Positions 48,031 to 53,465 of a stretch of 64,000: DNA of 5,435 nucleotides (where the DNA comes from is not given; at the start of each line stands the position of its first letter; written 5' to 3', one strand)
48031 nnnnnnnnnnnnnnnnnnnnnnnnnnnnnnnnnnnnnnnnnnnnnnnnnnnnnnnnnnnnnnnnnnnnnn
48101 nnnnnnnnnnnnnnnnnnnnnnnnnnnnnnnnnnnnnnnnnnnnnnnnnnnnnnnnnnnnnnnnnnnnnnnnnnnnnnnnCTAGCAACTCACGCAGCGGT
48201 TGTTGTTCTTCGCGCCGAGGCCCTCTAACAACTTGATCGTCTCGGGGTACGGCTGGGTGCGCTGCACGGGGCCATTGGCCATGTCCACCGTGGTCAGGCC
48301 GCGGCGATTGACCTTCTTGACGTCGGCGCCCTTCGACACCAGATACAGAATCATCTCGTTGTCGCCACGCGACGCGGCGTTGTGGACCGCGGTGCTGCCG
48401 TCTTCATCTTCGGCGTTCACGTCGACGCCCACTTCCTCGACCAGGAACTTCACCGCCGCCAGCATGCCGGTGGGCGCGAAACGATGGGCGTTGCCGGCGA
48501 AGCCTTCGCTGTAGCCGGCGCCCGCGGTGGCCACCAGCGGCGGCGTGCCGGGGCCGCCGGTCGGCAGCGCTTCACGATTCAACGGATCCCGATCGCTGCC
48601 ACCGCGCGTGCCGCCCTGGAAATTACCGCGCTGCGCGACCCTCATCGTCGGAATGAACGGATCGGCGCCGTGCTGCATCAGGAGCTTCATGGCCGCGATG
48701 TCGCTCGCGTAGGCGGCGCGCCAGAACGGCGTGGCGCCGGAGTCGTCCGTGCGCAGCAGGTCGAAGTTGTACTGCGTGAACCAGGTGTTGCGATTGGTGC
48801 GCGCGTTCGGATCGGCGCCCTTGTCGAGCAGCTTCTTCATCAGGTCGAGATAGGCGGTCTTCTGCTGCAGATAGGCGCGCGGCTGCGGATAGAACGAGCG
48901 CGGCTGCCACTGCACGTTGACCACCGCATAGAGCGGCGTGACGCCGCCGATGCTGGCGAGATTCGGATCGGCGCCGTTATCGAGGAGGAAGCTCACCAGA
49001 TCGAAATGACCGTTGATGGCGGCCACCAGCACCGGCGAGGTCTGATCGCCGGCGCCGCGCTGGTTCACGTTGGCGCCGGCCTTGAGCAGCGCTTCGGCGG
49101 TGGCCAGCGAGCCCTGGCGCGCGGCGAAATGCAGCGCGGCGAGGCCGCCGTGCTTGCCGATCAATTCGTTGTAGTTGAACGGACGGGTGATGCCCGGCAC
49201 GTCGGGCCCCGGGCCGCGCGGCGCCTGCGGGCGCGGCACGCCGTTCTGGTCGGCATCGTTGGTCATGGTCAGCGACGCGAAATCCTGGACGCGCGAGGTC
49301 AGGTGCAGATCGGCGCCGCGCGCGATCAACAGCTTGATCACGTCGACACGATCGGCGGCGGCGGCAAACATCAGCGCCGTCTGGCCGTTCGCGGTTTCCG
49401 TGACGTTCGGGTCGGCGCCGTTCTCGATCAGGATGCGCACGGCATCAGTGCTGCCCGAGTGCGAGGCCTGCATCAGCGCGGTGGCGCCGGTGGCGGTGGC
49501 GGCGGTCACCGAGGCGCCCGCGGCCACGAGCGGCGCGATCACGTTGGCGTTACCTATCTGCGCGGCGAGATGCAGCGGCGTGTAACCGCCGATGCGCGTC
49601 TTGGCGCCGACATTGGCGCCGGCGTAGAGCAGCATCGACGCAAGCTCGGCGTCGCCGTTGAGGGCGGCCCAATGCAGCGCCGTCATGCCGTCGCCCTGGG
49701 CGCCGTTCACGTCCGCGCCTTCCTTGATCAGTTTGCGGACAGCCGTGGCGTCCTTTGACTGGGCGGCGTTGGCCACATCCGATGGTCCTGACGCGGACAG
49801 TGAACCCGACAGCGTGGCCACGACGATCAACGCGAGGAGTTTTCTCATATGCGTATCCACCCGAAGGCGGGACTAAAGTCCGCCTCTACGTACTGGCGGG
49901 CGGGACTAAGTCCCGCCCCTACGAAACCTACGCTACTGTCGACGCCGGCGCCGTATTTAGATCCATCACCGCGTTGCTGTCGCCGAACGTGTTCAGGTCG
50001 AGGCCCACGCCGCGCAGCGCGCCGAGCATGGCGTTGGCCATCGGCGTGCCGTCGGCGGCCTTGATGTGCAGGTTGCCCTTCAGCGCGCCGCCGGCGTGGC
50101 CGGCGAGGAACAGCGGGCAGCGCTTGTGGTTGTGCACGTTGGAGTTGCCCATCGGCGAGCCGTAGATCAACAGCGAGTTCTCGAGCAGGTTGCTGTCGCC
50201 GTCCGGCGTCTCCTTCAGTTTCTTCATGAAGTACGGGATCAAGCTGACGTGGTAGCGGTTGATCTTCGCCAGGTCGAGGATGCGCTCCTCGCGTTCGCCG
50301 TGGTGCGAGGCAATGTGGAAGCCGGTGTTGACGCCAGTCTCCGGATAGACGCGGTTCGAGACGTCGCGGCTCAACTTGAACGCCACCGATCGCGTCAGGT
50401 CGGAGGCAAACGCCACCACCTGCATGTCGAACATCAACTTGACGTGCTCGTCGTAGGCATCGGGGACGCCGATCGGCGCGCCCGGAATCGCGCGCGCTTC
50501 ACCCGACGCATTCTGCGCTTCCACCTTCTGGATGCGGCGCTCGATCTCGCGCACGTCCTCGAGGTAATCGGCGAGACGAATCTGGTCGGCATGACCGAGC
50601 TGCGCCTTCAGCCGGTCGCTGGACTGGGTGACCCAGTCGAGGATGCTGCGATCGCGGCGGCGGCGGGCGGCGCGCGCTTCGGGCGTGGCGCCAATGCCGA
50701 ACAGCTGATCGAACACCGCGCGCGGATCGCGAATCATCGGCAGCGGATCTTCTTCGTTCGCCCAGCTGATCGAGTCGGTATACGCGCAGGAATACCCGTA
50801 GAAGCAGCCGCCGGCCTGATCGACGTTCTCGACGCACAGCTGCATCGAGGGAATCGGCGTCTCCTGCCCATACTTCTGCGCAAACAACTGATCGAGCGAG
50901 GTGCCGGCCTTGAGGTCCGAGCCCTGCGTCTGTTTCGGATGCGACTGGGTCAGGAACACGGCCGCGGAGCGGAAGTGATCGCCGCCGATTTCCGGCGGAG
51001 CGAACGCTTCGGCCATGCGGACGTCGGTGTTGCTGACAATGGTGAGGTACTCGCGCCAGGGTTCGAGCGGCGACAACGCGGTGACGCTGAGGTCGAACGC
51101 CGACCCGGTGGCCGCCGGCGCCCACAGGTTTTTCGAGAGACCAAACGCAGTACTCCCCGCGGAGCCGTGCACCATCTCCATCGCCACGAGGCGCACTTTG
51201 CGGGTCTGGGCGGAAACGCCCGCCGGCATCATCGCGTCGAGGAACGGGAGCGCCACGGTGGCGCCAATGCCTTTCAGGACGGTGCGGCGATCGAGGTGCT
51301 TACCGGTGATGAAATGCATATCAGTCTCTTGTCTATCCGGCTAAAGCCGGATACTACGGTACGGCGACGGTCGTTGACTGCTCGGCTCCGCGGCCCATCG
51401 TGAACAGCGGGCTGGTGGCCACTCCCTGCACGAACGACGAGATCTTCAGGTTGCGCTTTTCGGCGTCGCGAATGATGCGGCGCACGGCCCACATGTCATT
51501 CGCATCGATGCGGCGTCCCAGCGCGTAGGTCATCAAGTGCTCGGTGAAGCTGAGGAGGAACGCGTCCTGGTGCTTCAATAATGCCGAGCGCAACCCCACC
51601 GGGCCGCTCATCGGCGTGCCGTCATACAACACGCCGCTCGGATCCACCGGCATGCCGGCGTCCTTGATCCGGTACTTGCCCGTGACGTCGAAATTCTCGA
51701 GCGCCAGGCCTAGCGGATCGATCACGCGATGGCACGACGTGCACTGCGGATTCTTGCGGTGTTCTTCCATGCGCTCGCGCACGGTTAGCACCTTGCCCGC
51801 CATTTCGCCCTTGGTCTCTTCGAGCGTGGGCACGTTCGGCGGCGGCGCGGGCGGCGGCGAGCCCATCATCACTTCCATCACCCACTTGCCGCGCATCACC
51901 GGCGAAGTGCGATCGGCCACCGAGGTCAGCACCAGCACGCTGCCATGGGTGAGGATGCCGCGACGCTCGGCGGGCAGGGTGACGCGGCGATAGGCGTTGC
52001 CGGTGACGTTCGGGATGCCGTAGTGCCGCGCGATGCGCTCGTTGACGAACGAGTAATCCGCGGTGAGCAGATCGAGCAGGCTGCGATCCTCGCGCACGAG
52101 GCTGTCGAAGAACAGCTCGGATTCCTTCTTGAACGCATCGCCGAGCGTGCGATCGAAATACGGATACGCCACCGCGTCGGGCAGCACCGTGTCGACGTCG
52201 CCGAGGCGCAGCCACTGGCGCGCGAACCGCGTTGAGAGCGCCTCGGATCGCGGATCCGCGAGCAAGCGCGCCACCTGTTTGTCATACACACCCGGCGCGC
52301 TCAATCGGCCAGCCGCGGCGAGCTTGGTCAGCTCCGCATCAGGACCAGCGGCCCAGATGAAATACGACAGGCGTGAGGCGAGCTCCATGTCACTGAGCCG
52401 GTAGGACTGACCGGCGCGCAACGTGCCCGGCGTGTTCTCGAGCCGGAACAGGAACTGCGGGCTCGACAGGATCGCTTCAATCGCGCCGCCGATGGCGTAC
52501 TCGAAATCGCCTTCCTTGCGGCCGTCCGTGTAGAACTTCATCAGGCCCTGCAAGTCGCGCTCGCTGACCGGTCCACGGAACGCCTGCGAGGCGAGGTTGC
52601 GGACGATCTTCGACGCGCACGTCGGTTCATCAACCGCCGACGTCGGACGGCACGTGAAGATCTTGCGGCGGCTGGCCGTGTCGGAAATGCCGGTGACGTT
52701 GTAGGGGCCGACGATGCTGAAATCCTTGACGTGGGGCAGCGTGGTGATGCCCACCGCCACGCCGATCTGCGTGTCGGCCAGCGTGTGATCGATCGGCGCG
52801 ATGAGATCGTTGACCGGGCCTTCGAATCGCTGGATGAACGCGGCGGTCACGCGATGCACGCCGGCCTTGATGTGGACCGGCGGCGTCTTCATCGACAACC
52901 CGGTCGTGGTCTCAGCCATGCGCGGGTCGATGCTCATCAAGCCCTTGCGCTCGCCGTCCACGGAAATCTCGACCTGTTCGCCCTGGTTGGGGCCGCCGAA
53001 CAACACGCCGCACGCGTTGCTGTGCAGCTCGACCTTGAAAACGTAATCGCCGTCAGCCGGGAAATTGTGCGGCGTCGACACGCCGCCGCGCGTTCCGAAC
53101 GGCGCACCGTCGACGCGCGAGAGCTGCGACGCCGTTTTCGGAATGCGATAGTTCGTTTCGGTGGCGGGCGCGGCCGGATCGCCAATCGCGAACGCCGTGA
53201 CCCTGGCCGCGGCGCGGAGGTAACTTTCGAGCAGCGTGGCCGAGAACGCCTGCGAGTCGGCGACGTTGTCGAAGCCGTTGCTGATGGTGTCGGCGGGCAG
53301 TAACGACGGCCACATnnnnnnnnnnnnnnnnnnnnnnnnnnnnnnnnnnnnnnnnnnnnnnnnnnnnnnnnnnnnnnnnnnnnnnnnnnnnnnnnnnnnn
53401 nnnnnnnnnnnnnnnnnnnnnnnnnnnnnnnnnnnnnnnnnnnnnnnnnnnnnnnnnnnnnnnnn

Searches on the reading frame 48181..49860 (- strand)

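Call 83: search_protein_families(library=pfam, proteins=[window:48181-49860:-], max_evalue=0.00001)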
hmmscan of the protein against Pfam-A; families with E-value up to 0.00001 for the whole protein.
window:48181-49860:- (559 aa): 6 families
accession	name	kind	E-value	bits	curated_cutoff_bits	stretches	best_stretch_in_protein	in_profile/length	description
PF00023.36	Ank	-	1.5e-61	201.2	21.1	2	57-88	1-32/33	Ankyrin repeat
PF12796.13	Ank_2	-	8.3e-57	190.2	27.3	4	31-120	3-88/90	Ankyrin repeats (3 copies)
PF13637.12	Ank_4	-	6.1e-54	179.2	22.7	4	129-179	1-50/50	Ankyrin repeats (many copies)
PF13606.12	Ank_3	-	1.2e-44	144.9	22.3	0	158-186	1-29/30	Ankyrin repeat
PF13857.12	Ank_5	-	1e-42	144.1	27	2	478-528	6-56/56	Ankyrin repeats (many copies)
PF24521.3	Ank_KRIT1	-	8.4e-09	35.7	80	0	95-182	21-108/149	KRIT1 ankyrin-repeats domain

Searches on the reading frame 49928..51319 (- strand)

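Call 83: search_protein_families(library=pfam, proteins=[window:49928-51319:-], max_evalue=0.00001)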
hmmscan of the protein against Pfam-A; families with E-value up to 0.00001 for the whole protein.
window:49928-51319:- (463 aa): 1 family
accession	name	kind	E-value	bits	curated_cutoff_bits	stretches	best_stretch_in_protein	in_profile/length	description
PF07586.16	HXXSHH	-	4.6e-83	279.8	30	1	58-360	8-305/307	Protein of unknown function (DUF1552)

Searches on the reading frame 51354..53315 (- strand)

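Call 83: search_protein_families(library=pfam, proteins=[window:51354-53315:-], max_evalue=0.00001)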
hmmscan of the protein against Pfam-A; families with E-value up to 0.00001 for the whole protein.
window:51354-53315:- (653 aa): 5 families
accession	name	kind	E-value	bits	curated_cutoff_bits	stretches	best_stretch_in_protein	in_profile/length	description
PF07631.16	PSD4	-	1.3e-42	145.8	23.3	1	307-434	1-128/128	Protein of unknown function (DUF1592)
PF07627.16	PSCyt3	-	3.3e-34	117.5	27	1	451-551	1-97/98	Protein of unknown function (DUF1588)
PF07624.16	PSD2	-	6e-19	68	25.8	1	565-638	1-74/74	Protein of unknown function (DUF1585)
PF07637.16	PSD5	-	2.8e-18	66.5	34.2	1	233-293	1-62/62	Protein of unknown function (DUF1595)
PF07626.16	PSD3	-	2.1e-08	35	23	1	5-44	25-64/65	Protein of unknown function (DUF1587)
